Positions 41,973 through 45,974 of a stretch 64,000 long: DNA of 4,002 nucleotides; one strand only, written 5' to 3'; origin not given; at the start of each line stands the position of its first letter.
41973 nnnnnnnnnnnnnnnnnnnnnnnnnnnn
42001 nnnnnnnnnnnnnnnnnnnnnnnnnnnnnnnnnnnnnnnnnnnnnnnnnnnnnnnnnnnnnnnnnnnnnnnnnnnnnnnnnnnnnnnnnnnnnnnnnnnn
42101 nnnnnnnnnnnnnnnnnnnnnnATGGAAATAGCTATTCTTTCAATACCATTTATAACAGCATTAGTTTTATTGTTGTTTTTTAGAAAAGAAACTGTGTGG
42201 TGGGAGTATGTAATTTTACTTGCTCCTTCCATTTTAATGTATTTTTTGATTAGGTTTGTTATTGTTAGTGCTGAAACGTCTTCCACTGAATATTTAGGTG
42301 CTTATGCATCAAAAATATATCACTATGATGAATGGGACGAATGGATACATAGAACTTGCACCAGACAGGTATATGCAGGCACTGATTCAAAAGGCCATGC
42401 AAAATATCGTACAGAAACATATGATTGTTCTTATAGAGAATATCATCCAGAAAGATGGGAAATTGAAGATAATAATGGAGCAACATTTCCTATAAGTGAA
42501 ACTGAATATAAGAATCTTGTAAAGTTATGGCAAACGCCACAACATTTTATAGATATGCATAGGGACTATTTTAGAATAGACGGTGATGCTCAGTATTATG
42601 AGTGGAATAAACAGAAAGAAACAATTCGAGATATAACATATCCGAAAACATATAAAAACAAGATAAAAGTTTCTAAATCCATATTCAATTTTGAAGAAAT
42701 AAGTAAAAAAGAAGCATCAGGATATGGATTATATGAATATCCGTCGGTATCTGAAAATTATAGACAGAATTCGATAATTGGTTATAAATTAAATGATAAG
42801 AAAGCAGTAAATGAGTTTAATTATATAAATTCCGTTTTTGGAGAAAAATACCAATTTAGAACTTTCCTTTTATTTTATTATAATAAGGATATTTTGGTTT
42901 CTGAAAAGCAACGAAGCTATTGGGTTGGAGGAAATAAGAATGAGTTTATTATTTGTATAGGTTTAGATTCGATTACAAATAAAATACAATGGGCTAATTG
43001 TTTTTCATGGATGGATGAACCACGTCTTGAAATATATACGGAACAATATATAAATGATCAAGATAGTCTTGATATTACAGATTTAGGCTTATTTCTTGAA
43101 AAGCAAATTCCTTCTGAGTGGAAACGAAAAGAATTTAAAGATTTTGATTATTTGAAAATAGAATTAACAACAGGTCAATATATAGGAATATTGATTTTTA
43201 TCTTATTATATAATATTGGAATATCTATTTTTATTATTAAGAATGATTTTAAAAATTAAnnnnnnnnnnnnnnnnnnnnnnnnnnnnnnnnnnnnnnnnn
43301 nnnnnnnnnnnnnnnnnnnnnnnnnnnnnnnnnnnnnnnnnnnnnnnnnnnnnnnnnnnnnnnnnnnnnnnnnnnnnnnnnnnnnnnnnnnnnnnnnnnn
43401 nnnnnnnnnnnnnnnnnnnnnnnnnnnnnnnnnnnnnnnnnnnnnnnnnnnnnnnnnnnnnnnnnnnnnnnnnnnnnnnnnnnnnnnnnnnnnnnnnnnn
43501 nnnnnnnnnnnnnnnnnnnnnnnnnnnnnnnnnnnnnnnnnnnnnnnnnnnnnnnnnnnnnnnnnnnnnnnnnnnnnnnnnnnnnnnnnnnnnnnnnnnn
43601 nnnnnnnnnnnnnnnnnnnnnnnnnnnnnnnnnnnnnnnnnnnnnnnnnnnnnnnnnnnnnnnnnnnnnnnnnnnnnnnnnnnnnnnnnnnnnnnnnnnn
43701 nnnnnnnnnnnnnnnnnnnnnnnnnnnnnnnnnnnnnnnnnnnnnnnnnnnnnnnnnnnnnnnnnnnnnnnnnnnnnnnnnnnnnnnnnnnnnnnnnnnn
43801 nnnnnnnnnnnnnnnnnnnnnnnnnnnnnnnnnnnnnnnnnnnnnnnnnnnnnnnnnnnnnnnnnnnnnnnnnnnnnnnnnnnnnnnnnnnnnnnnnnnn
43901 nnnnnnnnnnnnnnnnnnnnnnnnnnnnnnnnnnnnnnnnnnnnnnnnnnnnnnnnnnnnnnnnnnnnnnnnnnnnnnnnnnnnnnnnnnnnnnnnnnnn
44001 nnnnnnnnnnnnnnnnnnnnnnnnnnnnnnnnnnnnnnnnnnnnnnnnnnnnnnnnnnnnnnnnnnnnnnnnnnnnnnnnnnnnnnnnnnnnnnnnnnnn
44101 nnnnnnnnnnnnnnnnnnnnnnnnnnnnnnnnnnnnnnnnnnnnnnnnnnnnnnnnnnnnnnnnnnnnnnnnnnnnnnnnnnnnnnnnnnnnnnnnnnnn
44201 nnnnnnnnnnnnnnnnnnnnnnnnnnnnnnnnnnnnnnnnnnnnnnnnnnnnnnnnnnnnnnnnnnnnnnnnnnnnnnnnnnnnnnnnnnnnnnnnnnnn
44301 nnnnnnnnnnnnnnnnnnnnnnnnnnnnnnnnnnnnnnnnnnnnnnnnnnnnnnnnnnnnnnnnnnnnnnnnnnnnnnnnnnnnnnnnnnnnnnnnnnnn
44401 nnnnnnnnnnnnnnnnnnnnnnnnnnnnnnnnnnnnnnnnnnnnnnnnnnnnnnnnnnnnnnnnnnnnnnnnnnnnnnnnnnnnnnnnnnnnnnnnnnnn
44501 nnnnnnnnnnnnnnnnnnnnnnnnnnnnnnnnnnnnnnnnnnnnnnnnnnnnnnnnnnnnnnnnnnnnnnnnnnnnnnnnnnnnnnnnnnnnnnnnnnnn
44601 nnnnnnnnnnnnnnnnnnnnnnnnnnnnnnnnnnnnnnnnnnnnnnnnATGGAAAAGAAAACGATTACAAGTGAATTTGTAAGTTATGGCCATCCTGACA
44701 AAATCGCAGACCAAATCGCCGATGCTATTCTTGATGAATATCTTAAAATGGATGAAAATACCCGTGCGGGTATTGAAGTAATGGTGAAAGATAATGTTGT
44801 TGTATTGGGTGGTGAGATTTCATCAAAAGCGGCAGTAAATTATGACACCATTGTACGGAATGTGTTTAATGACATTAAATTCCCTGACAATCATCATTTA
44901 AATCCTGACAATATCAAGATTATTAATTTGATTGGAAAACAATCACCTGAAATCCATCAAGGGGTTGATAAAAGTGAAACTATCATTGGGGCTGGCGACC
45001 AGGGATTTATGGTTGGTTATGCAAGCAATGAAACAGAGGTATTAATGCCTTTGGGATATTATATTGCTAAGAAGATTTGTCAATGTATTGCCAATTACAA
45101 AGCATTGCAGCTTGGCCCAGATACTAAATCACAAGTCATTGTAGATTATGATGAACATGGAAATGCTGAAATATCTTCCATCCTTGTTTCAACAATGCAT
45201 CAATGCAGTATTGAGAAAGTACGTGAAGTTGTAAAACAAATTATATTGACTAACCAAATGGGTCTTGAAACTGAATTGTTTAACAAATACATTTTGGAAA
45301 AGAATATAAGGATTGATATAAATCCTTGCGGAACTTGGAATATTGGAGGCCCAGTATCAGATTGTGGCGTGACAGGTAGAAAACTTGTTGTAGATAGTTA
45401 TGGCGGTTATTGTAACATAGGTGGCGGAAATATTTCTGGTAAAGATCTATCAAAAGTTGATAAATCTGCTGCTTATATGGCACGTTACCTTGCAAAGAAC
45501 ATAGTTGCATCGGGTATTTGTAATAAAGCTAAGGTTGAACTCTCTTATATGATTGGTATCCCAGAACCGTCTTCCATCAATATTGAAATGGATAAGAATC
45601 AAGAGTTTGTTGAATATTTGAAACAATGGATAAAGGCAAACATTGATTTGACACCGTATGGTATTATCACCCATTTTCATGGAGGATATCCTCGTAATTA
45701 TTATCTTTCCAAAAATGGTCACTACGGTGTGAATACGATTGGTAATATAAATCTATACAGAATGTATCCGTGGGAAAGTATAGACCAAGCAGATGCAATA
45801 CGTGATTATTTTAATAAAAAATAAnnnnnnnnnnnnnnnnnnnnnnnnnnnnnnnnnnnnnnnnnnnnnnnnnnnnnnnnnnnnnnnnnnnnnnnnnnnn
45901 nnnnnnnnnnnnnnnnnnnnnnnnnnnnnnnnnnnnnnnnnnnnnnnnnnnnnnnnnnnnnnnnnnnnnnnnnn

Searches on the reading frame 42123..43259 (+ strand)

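Call 39: search_protein_families(library=phrogs, proteins=[window:42123-43259:+], max_evalue=0.00001)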
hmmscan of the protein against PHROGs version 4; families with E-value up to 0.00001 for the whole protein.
window:42123-43259:+ (378 aa): 1 family
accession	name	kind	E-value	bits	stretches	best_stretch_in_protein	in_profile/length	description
phrog_2087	-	unknown function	1.1e-38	134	1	4-377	5-358/360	-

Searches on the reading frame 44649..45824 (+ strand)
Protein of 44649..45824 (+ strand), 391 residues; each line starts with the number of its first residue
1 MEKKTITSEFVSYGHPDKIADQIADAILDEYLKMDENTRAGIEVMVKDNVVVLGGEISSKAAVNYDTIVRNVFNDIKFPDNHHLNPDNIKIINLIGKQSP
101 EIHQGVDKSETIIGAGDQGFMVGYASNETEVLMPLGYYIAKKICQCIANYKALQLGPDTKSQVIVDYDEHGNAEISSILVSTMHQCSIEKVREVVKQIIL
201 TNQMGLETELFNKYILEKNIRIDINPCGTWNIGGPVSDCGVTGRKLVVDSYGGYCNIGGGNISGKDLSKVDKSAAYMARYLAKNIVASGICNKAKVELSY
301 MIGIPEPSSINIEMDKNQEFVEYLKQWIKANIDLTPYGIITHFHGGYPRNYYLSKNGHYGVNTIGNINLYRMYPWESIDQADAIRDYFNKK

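Call 39: search_protein_families(library=phrogs, proteins=[window:44649-45824:+], max_evalue=0.00001)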
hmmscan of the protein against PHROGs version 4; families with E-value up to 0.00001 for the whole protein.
window:44649-45824:+ (391 aa): 1 family
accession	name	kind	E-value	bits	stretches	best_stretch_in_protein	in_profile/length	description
phrog_1569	-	unknown function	2.8e-103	347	1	6-362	3-340/346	-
